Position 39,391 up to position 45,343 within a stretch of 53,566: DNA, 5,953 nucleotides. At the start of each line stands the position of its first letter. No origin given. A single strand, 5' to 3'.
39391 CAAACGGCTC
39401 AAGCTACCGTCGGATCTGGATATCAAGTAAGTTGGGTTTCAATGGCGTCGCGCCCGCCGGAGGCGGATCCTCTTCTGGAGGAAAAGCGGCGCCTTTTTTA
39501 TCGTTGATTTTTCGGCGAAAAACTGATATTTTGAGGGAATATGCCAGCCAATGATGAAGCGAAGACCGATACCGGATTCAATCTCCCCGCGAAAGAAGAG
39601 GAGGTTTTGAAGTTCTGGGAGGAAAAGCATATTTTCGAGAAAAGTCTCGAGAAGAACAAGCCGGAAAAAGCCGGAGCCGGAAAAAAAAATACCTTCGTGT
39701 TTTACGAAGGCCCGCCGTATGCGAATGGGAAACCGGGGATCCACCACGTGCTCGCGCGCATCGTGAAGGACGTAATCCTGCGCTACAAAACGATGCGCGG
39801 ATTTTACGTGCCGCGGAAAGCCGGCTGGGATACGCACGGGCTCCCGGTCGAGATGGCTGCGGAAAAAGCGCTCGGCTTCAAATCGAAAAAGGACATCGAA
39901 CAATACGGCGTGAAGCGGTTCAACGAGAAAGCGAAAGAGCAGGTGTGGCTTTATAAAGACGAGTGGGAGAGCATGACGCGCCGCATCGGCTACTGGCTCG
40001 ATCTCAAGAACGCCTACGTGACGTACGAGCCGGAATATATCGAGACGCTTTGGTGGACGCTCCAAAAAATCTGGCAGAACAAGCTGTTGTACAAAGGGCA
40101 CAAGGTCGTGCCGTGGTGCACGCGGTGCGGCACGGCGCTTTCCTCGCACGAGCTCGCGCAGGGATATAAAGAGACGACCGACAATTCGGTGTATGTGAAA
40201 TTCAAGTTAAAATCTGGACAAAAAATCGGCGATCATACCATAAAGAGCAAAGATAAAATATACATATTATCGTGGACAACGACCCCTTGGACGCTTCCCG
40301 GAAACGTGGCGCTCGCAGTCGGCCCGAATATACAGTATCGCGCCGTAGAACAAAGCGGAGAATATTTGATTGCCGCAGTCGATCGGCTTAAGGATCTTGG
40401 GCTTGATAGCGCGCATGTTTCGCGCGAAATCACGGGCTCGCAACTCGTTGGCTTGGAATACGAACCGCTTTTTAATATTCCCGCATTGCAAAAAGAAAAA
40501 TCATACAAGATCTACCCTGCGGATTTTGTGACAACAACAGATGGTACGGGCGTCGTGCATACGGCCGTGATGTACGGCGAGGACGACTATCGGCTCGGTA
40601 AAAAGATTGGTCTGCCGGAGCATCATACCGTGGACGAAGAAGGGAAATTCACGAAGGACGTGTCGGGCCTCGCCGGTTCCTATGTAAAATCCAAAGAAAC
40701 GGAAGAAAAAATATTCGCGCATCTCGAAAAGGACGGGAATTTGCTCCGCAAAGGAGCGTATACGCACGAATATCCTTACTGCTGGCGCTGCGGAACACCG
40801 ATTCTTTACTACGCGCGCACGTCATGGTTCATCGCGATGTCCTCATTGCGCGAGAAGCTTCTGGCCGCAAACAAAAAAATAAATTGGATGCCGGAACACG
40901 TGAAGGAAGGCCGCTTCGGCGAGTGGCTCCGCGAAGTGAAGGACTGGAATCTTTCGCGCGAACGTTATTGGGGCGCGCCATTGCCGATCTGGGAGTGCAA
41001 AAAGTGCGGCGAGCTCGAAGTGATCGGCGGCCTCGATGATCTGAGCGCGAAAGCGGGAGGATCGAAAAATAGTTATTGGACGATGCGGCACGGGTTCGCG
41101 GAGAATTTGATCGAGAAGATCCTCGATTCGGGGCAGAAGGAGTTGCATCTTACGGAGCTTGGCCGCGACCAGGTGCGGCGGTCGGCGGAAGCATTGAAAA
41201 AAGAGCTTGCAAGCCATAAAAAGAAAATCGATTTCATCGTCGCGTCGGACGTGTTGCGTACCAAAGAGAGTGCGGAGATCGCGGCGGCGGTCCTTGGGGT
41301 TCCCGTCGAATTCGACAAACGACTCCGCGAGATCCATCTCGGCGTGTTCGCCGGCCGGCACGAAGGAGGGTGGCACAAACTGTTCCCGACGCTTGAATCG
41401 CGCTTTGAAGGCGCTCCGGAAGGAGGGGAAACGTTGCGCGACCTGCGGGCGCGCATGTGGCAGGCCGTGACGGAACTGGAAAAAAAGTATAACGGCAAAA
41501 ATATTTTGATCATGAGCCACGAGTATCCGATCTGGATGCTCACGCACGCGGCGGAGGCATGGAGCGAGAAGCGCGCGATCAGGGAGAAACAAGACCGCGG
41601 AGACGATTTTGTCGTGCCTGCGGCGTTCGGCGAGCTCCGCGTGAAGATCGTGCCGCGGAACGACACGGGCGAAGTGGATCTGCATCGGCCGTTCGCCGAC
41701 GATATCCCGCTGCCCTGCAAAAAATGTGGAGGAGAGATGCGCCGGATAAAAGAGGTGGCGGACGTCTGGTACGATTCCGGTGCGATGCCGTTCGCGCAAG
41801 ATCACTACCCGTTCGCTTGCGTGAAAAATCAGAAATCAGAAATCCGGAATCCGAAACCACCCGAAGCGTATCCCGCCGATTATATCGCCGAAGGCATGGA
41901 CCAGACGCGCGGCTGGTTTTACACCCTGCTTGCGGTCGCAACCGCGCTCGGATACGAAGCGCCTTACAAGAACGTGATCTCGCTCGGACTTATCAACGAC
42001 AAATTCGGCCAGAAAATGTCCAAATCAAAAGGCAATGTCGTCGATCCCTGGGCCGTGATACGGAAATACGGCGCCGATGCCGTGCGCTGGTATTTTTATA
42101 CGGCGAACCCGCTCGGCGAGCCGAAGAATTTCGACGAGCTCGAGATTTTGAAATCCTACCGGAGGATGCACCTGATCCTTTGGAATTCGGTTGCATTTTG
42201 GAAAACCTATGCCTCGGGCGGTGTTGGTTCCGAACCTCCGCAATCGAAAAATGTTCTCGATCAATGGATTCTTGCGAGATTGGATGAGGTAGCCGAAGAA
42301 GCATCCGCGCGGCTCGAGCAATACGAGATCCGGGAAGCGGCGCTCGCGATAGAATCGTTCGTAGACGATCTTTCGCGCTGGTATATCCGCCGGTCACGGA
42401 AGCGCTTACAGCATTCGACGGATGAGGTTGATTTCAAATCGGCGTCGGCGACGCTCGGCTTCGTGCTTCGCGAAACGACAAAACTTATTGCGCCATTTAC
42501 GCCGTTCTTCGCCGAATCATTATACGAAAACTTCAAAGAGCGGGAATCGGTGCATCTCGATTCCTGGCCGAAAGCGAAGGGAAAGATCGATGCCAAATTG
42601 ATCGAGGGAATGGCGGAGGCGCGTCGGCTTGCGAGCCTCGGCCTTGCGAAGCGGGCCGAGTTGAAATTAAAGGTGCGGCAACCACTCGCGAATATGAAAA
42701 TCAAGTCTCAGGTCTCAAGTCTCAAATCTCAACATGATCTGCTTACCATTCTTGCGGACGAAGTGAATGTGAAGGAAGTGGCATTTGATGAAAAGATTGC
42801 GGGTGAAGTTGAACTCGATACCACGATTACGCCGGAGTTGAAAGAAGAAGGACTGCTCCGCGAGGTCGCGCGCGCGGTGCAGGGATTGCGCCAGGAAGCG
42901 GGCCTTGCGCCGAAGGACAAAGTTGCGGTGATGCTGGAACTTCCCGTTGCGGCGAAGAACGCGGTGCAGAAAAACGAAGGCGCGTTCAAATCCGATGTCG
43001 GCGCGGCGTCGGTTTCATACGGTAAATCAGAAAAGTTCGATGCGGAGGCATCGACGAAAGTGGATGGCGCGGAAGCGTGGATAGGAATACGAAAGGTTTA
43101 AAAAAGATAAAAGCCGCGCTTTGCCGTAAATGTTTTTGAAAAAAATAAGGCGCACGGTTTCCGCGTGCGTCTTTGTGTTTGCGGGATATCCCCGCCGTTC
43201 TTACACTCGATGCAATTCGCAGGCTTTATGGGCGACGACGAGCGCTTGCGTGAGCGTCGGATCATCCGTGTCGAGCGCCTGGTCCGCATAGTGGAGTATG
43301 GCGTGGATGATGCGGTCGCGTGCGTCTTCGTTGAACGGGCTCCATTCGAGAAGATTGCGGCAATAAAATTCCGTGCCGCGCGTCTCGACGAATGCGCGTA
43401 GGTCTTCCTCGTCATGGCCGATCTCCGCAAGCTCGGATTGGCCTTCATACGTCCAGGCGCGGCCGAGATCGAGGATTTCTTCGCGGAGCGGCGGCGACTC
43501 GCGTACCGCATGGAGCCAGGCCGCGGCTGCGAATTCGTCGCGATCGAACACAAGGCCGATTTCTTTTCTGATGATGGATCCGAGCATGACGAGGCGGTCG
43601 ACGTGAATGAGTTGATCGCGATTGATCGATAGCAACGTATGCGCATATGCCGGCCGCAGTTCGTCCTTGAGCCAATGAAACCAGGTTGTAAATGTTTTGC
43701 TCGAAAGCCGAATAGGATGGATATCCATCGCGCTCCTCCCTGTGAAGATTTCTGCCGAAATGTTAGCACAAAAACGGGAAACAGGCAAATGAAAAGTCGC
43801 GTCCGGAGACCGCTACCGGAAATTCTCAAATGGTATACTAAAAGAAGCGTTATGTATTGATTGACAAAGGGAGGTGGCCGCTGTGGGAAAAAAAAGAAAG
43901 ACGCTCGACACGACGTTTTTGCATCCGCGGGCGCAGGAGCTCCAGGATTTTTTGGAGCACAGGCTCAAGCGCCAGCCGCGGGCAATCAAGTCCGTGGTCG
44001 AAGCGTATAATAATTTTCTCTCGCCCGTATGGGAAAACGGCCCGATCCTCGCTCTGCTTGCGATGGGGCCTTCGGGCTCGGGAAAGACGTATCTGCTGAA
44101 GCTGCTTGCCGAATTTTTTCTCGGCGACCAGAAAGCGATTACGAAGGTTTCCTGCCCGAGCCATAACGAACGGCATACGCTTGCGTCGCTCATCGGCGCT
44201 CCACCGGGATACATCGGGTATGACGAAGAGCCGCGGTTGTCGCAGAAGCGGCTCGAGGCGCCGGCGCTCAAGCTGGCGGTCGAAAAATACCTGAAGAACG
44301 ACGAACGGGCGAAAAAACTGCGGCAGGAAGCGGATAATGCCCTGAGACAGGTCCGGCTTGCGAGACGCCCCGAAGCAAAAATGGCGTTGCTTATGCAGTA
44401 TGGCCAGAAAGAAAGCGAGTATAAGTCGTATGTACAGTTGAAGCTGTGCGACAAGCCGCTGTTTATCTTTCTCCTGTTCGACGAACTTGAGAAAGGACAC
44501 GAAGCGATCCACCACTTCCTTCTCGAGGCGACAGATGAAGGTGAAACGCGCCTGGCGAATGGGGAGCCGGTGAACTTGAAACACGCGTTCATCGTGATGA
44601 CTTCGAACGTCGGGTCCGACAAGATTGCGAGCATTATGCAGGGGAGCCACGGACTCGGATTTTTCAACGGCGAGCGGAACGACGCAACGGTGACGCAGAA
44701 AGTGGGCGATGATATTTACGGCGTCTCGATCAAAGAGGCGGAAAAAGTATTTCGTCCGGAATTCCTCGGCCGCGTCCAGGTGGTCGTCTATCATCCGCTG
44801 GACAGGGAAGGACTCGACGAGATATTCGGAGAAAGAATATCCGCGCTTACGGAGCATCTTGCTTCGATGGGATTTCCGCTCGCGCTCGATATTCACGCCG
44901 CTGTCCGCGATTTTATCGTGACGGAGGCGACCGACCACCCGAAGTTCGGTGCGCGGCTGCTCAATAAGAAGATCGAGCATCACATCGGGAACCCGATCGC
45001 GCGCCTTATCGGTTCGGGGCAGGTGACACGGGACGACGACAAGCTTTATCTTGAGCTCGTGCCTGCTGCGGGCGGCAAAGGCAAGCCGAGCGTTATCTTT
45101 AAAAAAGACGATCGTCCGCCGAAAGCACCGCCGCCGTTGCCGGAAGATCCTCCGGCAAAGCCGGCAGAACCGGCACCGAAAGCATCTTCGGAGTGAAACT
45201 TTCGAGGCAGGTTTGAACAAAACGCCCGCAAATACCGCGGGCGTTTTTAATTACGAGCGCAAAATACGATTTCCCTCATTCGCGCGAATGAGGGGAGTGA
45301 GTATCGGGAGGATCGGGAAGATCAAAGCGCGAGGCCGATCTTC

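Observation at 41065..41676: Complete histidine-phosphatase (PGAM-like) domain inserted inside isoleucyl-tRNA synthetase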

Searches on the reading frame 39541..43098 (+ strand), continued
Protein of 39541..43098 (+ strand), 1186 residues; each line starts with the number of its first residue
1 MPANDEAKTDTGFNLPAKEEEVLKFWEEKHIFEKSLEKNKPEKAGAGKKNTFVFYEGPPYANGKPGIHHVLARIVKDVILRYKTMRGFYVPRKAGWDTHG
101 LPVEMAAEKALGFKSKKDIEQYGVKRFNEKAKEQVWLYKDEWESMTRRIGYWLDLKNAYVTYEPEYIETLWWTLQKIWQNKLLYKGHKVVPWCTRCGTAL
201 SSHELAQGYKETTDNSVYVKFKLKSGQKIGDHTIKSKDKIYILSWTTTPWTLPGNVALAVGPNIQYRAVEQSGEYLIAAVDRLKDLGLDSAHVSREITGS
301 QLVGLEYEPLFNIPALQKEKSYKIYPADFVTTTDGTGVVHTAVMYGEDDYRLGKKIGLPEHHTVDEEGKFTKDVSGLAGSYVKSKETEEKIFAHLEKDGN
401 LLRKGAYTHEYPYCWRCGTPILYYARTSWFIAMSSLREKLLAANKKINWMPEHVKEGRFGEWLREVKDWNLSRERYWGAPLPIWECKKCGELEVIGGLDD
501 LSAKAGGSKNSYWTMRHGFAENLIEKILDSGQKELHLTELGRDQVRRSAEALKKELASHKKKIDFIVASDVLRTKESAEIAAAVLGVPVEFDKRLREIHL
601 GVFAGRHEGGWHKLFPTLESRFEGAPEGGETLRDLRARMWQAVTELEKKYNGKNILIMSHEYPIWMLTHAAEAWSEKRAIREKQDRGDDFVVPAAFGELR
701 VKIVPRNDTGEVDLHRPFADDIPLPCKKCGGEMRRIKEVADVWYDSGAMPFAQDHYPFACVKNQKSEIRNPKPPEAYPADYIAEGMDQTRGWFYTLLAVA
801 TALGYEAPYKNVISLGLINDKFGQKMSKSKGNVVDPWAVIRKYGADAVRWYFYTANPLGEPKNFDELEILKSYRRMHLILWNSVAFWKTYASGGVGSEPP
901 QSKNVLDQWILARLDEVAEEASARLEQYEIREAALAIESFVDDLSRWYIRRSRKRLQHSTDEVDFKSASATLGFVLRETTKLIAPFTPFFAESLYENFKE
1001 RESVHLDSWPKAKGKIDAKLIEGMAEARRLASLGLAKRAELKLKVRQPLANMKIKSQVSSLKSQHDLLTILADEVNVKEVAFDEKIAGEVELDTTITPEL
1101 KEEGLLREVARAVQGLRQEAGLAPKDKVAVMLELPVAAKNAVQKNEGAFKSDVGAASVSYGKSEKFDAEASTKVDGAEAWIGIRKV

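Call 48: fold_search(model_id=the predicted structure, library=pdb)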
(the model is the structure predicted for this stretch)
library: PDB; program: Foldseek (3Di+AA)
matches with E <= 10: 1146; with E <= 0.001: 495
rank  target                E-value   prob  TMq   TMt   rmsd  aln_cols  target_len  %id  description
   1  8c8v                  2.0e-84  1.00  0.69  0.79   5.9      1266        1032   31  Priestia megaterium mupirocin-resistant isoleucyl-tRNA synthetase 2 with a fully-resolved C-terminal tRNA-binding domain (released 2023-08-16)
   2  8c8w                  1.2e-83  1.00  0.69  0.79   6.1      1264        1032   32  Priestia megaterium mupirocin hyper-resistant HIGH motif mutant of type 2 isoleucyl-tRNA synthetase complexed with an is (released 2023-08-16)
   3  8c9d                  3.1e-83  1.00  0.69  0.79   5.9      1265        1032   31  Priestia megaterium W130Q mutant of type 2 isoleucyl-tRNA synthetase complexed with an isoleucyl-adenylate analogue (released 2023-08-16)
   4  8c8u                  1.0e-80  1.00  0.65  0.74   7.0      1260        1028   32  Priestia megaterium mupirocin-resistant isoleucyl-tRNA synthetase 2 complexed with mupirocin (released 2023-08-23)
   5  8wnd_A                4.6e-73  1.00  0.71  0.79   5.0      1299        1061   27  Crystal structure of Saccharomyces cerevisiae isoleucyl-tRNA synthetase in complex with tRNA(Ile) and isoleucine (released 2024-10-09)
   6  8z1p_A                7.6e-72  1.00  0.69  0.77   6.2      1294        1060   26  Crystal structure of Saccharomyces cerevisiae isoleucyl-tRNA synthetase in complex with a mimic tRNA(Met) and isoleuci (released 2024-12-18)
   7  1ile                  4.3e-71  1.00  0.63  0.90   3.5      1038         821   38  ISOLEUCYL-TRNA SYNTHETASE (released 1999-04-13)
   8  7d5c                  1.2e-69  1.00  0.66  0.84   4.0      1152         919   28  IleRS in complex with a tRNA site inhibitor (released 2021-02-24)
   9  9wqt                  1.1e-67  1.00  0.66  0.84   3.8      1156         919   28  Crystal structure of Saccharomyces cerevisiae isoleucyl-tRNA synthetase in complex with reveromycin A and isoleucine (released 2026-04-08)
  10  9wqs                  2.4e-66  1.00  0.65  0.84   4.1      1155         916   28  Crystal structure of Saccharomyces cerevisiae isoleucyl-tRNA synthetase in complex with reveromycin A and isoleucine (released 2026-04-08)
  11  8wnd_B                4.5e-66  1.00  0.68  0.86   4.8      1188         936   27  Crystal structure of Saccharomyces cerevisiae isoleucyl-tRNA synthetase in complex with tRNA(Ile) and isoleucine (released 2024-10-09)
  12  6ldk                  8.3e-62  1.00  0.60  0.85   3.9      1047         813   28  Isoleucyl-tRNA synthetase from Candida albicans complexed with a isoleucyl-adenylate (released 2020-11-04)
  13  8c9f                  1.8e-52  1.00  0.60  0.76   8.6      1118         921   22  Priestia megaterium inactive HIGH motif mutant of type1 isoleucyl-tRNA synthetase complexed with an isoleucyl-adenylate  (released 2023-08-16)
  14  8c9e                  4.1e-52  1.00  0.59  0.75   8.4      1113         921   22  Priestia megaterium mupirocin-sensitive isoleucyl-tRNA synthetase 1 complexed with an isoleucyl-adenylate analogue (released 2023-08-16)
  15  1qu2_A                3.3e-46  1.00  0.54  0.68   9.7      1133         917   24  INSIGHTS INTO EDITING FROM AN ILE-TRNA SYNTHETASE STRUCTURE WITH TRNA(ILE) AND MUPIROCIN (released 1999-08-31)
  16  1qu3_A                2.5e-45  1.00  0.55  0.71   9.6      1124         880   23  INSIGHTS INTO EDITING FROM AN ILE-TRNA SYNTHETASE STRUCTURE WITH TRNA(ILE) AND MUPIROCIN (released 1999-08-31)
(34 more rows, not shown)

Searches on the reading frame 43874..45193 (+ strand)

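Call 68: search_protein_families(library=pfam, proteins=[window:43874-45193:+], max_evalue=0.01)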
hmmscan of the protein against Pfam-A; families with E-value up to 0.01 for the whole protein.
window:43874-45193:+ (440 aa): 7 families
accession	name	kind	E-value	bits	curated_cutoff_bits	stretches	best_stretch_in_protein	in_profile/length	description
PF07724.20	AAA_2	-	1.9e-24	87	27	2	198-303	77-165/166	AAA domain (Cdc48 subfamily)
PF10431.15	ClpB_D2-small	-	1e-09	38.7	21.9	1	309-387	1-76/81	C-terminal, D2-small domain, of ClpB protein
PF13401.12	AAA_22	-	0.00025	21.8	27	1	61-107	8-58/130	AAA domain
PF07728.20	AAA_5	-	0.003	18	22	0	62-86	3-25/139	AAA domain (dynein-related subfamily)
PF13191.12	AAA_16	-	0.0031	18.4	32.6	0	47-110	14-73/167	AAA ATPase domain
PF00005.33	ABC_tran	-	0.0046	18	25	1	60-101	15-55/137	ABC transporter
PF14197.11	Cep57_CLD_2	-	0.007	16.9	27.1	0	132-165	12-45/67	Centrosome localisation domain of PPC89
